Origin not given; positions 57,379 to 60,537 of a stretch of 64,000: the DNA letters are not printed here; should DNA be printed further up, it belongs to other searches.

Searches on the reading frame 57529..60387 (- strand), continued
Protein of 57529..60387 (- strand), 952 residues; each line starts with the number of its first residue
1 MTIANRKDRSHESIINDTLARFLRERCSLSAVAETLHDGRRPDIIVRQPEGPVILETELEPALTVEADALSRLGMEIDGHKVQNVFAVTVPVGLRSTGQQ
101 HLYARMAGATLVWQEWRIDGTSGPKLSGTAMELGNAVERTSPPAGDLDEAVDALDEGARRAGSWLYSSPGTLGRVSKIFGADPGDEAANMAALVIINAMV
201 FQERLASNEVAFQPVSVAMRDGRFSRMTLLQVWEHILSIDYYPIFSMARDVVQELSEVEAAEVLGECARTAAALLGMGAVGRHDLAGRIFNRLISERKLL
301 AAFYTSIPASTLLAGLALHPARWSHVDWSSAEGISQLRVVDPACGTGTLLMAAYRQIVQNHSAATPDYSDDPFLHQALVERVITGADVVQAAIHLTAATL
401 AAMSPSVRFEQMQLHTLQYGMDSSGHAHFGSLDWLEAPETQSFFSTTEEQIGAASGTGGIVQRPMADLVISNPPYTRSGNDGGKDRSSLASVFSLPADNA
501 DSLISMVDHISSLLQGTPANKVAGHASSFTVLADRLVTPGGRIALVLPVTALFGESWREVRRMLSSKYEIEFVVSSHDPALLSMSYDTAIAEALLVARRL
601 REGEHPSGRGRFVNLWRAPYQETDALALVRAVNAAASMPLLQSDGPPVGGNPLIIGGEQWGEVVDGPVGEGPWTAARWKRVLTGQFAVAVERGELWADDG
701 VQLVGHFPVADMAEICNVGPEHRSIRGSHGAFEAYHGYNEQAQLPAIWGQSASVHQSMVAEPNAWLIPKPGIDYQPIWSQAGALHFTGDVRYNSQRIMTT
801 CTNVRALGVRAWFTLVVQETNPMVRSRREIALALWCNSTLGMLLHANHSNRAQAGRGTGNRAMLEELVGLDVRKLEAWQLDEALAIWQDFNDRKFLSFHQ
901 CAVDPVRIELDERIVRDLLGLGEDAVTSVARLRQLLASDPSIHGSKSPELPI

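Call 17: search_protein_families(library=pfam, proteins=[L013:12943-16746:+, L014:6935-8083:+, L017:6227-7363:+, L027:12909-14147:+, L029:14136-15269:+, L045:12977-14437:+, L005:13081-14076:+, L025:13464-14588:+, L055:12926-13243:+, L004:12281-13351:+], max_evalue=0.001)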
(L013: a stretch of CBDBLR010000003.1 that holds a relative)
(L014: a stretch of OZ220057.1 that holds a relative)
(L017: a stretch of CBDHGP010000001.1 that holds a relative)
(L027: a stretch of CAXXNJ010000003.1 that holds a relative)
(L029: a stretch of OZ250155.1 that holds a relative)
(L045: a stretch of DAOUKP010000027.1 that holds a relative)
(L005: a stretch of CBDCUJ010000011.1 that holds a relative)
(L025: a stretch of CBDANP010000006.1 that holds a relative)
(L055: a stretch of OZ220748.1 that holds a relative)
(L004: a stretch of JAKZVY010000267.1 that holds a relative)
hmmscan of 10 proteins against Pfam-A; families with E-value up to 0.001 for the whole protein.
L013:12943-16746:+ (1267 aa): 1 family
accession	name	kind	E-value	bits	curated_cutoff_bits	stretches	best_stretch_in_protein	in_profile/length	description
PF13289.12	SIR2_2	-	1.1e-19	71.4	24.5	1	124-259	3-141/141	SIR2-like domain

L014:6935-8083:+ (382 aa): 3 families
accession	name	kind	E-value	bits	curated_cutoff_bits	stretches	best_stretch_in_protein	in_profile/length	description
PF01556.23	DnaJ_C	-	7.2e-51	172.7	26.6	1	127-342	3-152/152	DnaJ C terminal domain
PF00226.36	DnaJ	-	3.3e-24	85.2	27.8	1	12-73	1-63/63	DnaJ domain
PF00684.25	DnaJ_CXXCXGXG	-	1.4e-16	61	32.7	1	152-216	1-65/65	DnaJ central domain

L017:6227-7363:+ (378 aa): 1 family
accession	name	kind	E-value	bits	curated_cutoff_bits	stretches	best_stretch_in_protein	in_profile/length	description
PF01950.21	FBPase_3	-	1.1e-135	452.9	25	1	2-372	1-360/361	Fructose-1,6-bisphosphatase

L027:12909-14147:+ (412 aa): 2 families
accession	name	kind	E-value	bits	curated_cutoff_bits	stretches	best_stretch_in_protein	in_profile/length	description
PF04326.19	SLFN_AlbA_2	-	2.9e-16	60.5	25.3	1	22-136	1-113/118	Schlafen, AlbA_2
PF13749.12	HATPase_c_4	-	1.5e-15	57.4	26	1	317-402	2-88/89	Putative ATP-dependent DNA helicase recG C-terminal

L029:14136-15269:+ (377 aa): 1 family
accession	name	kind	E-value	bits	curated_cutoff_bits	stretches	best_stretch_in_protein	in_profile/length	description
PF04326.19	SLFN_AlbA_2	-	2.4e-13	51.1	25.3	1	16-146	1-116/118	Schlafen, AlbA_2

L045:12977-14437:+ (486 aa): 2 families
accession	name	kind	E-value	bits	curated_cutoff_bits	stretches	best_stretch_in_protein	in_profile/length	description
PF01458.23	SUFBD_core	-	3.6e-78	262.7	27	1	215-457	1-232/232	SUF system FeS cluster assembly, SufBD core domain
PF19295.5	SufBD_N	-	2e-10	41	23.5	1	150-207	109-166/172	SufBD protein N-terminal region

L005:13081-14076:+ (331 aa): 0 families

L025:13464-14588:+ (374 aa): 0 families

L055:12926-13243:+ (105 aa): 0 families

L004:12281-13351:+ (356 aa): 0 families

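Call 30: search_solved_structures(query=window:57529-60387:-, max_evalue=1)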
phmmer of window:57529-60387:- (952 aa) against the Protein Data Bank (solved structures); distinct sequences matched with E-value up to 1: 0.

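Call 32: search_protein_families(library=pfam, proteins=[L060:13949-14581:+], max_evalue=0.1)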
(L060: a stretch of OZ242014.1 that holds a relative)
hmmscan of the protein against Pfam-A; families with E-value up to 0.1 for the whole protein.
L060:13949-14581:+ (210 aa): 1 family
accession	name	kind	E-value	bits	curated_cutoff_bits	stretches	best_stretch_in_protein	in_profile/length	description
PF09037.16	Sulphotransf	-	0.0028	17.6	22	1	144-203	156-213/244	Stf0 sulphotransferase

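Call 62: predict_structure(alignment_id=A4)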
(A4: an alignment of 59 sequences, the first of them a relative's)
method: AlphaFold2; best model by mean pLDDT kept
length: 952 residues; sequences in the alignment: 59
mean_pLDDT: 51.4   pTM: 0.35
mean pLDDT of the five models: 51.4, 48.9, 46.9, 43.9, 43.4
residues with pLDDT >= 90: 13; 70-90: 233; 50-70: 188; < 50: 518
segments of 3 or more residues with pLDDT < 50: 1-8, 61-74, 142-147, 204-213, 239-242, 278-309, 342-348, 384-464, 472-533, 546-560, 572-687, 695-817, 847-869, 944-952
pLDDT, mean of each block of 10 residues (from residue 1): 45 84 90 68 78 78 38 57 78 81 88 70 73 83 48 69 82 76 70 66 44 57 73 59 62 82 79 54 36 38 44 60 78 74 47 62 63 62 43 31 28 28 34 32 36 36 51 36 31 35 42 33 37 51 51 43 54 38 26 25 30 30 26 25 23 25 26 30 45 46 42 28 28 34 32 32 35 38 28 35 29 43 69 72 53 32 36 77 83 70 84 85 81 73 48 41
secondary structure, 60 per line:
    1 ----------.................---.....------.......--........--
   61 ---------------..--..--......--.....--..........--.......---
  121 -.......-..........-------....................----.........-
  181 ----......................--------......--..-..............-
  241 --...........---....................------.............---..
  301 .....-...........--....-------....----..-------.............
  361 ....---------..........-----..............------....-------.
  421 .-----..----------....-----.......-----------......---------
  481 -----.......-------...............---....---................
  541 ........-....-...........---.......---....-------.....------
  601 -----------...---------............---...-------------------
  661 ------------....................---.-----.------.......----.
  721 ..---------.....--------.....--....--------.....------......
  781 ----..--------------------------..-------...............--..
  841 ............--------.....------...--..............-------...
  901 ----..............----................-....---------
elements in order (helices of 4 or more, strands of 3 or more residues): H11-27 E31-35 E42-48 E51-58 E84-89 H92-96 H99-108 E111-117 E122-128 H130-139 H147-166 H171-179 H185-206 H215-218 H226-239 H243-253 H257-276 H283-295 H299-305 H307-317 H320-323 H331-334 H348-364 H374-382 H389-402 H409-412 H439-442 H448-454 E466-471 H486-492 H500-514 H518-521 H525-536 E537-548 H550-553 H555-565 E569-575 H579-582 H590-594 E612-614 H624-635 H673-692 H709-715 E732-736 H745-749 H752-755 E764-768 H775-780 H822-836 H839-852 H861-865 H877-890 H905-918 H923-938 H940-943

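Call 66: fold_search(model_id=the predicted structure, library=pdb)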
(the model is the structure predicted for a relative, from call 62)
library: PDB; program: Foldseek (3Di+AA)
matches with E <= 10: 284; with E <= 0.001: 1
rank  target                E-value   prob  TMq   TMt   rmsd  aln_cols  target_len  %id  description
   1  4xqk_A                7.7e-04  0.96  0.15  0.11  17.6       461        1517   14  ATP-dependent Type ISP restriction-modification enzyme LlaBIII bound to DNA (released 2015-09-16)
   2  7lo5_D                1.0e-03  0.97  0.16  0.16  18.3       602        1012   14  cryoEM structure DrdV-DNA complex (released 2021-03-17)
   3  7lvv_A                1.8e-03  0.85  0.14  0.13  18.9       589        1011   13  cryoEM structure DrdV-DNA complex (released 2021-03-17)
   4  8vpg_A                1.6e-01  0.93  0.14  0.22  10.8       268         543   14  CamA Adenine Methyltransferase Complexed to Cognate Substrate DNA and Containing Quinoline-based SGI-1027 Analog 455 (released 2024-09-25)
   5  9dl2_A                4.2e-01  0.08  0.10  0.08  19.9       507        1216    9  Structure of proline utilization A complexed with 2,3-dihydro-1,4-benzodioxine-5-carboxylic acid (released 2024-11-27)
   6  7qw8_B                4.4e-01  0.75  0.12  0.19  12.9       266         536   16  Adenine-specific DNA methyltransferase M.BseCI (released 2023-01-25)
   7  6jiw                  4.6e-01  0.33  0.07  0.20  11.7       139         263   12  Crystal structure of S. aureus CntK with C72S mutation (released 2019-10-16)
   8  7et0_A                5.1e-01  0.15  0.07  0.10  17.4       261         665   10  Crystal structure of the complex formed by Wolbachia cytoplasmic incompatibility factors CinA and CinB from wPip (released 2021-11-10)
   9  9cr6_A                5.9e-01  0.66  0.08  0.25   5.6       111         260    7  Crystal structure of histidine racemase (HisR) of Fusobacterium nucleatum (C209S) (released 2025-03-05)
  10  6jis                  6.8e-01  0.57  0.08  0.24   6.9       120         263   11  Crystal structure of the histidine racemase CntK in cobalt and nickel transporter system of staphylococcus aureus (released 2019-10-16)
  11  6nbi_R                7.2e-01  0.03  0.07  0.12  22.5       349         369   11  Cryo-EM structure of parathyroid hormone receptor type 1 in complex with a long-acting parathyroid hormone analog and  (released 2019-04-17)
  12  3ajv_A                7.9e-01  0.44  0.06  0.29   4.1        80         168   19  Splicing endonuclease from Aeropyrum pernix (released 2010-11-17)
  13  9cr1_A                8.3e-01  0.57  0.08  0.24   5.6       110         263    6  Crystal structure of histidine racemase (HisR) of Fusobacterium nucleatum (C67S) (released 2025-03-05)
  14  1yul                  8.7e-01  0.18  0.09  0.30  15.1       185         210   14  Crystal Structure of Nicotinic Acid Mononucleotide Adenylyltransferase from Pseudomonas aeruginosa (released 2005-11-08)
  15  9cr6_C                9.2e-01  0.57  0.08  0.25   5.4       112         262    8  Crystal structure of histidine racemase (HisR) of Fusobacterium nucleatum (C209S) (released 2025-03-05)
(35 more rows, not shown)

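Call 88: search_protein_families(library=padloc, proteins=[L010:12922-13959:+, L011:12853-13887:+, L005:13081-14076:+, L025:13464-14588:+, L065:3002-4642:+, L006:12907-15624:+, L013:12943-16746:+, L007:12902-15067:+, L027:12909-14147:+], max_evalue=0.001)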
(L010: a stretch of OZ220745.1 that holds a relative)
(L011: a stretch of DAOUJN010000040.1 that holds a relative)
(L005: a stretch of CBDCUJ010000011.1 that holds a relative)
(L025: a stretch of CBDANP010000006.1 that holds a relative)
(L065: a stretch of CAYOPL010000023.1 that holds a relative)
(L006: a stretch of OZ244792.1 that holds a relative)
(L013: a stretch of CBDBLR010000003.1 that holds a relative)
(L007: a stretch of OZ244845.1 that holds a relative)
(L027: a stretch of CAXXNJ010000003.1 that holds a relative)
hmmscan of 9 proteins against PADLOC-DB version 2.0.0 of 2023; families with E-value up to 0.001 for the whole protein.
L010:12922-13959:+ (345 aa): 1 family
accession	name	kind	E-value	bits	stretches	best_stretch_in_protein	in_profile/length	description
PDLC04110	PD-T7-5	-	0.0004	17.6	1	46-93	56-99/346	-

L011:12853-13887:+ (344 aa): 0 families

L005:13081-14076:+ (331 aa): 0 families

L025:13464-14588:+ (374 aa): 31 families (the best 25 are shown)
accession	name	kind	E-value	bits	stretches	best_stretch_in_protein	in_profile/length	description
PDLC04298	PDC-M02B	-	2.2e-97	324.3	1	1-373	1-375/380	-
PDLC04304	PDC-M02B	-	1.7e-61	206.4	1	1-372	1-380/383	-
PDLC04335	PDC-M02B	-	3.5e-61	205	1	12-366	4-355/364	-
PDLC04317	PDC-M02B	-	1.7e-48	163.4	1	16-372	17-368/396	-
PDLC04330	PDC-M02B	-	2.2e-46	156.4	1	8-372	6-369/375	-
PDLC04303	PDC-M02B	-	7e-43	145.1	1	1-371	1-382/383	-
PDLC04323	PDC-M02B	-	9.9e-40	134.3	1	9-372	8-372/374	-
PDLC04308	PDC-M02B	-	9.3e-35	118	1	8-368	10-377/391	-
PDLC04301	PDC-M02B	-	7.1e-33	112.1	1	8-371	5-376/378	-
PDLC04310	PDC-M02B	-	3.1e-32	109.7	2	193-372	192-370/394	-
PDLC04307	PDC-M02B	-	1.7e-30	104.4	1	12-357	9-353/373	-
PDLC04311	PDC-M02B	-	1.4e-29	101.2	2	188-355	186-356/384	-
PDLC04331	PDC-M02B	-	2.9e-28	97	1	3-369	8-365/389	-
PDLC04333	PDC-M02B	-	1.6e-27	94.2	1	8-369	7-374/379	-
PDLC04322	PDC-M02B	-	2.7e-25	87.1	1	10-373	10-375/412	-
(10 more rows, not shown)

L065:3002-4642:+ (546 aa): 0 families

L006:12907-15624:+ (905 aa): 0 families

L013:12943-16746:+ (1267 aa): 4 families
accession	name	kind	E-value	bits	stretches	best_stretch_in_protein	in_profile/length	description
PDLC02184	Dsr2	-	2.7e-160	533.8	1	11-1232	10-1187/1222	-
PDLC00407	ThsA1|ThsA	-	1.4e-20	71.4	1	75-236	57-220/478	STALD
PDLC00409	ThsA1|ThsA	-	6.5e-16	56.4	1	29-218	23-203/242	STALD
PDLC04968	PDC-S25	-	2.4e-07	28.1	1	124-188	143-205/517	-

L007:12902-15067:+ (721 aa): 14 families
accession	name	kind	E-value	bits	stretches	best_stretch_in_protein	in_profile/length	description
PDLC04938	PDC-S15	-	8.4e-18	62.8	1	16-203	49-265/276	-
PDLC04933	PDC-S15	-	9.8e-17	59.3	1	15-132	12-125/286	-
PDLC04936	PDC-S15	-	5.7e-16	56.7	1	15-134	27-143/300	-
PDLC04937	PDC-S15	-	4.3e-12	44.2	1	30-122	33-130/254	-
PDLC04931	PDC-S15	-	7.1e-11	40.4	1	20-118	50-157/282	-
PDLC04940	PDC-S15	-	3.3e-10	38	1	32-156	55-200/280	-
PDLC04927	PDC-S15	-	1.7e-09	35.1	1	17-119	20-118/422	-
PDLC04932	PDC-S15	-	6e-09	33.7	1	67-120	90-142/324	-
PDLC04781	PDC-M71B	-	9.5e-09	32.5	0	563-616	129-182/515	-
PDLC04926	PDC-S15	-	9.9e-08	29.4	1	71-134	69-135/300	-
PDLC04934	PDC-S15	-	3.8e-06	24.2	1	19-152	46-176/416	-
PDLC00947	Cas5b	-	0.00013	19.8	0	288-310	56-78/217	"CRISPR-associated protein Cas5, subtype I-B/TNEAP"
PDLC04939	PDC-S15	-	0.00029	17.8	0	34-118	32-110/487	-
PDLC04930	PDC-S15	-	0.00039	17.5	0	88-119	83-114/380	-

L027:12909-14147:+ (412 aa): 3 families
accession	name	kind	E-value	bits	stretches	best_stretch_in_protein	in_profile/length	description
PDLC02402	Aga_SIR2-PNTD1-PNTD2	-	4.8e-18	62.7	1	148-397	300-553/876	Class I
PDLC02418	Aga_SIR2-Kinase-PNTD1-PNTD2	-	2.3e-12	43.9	1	149-386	160-422/756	Class I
PDLC02394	pAgo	-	3e-10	36.5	1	38-335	55-355/1121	-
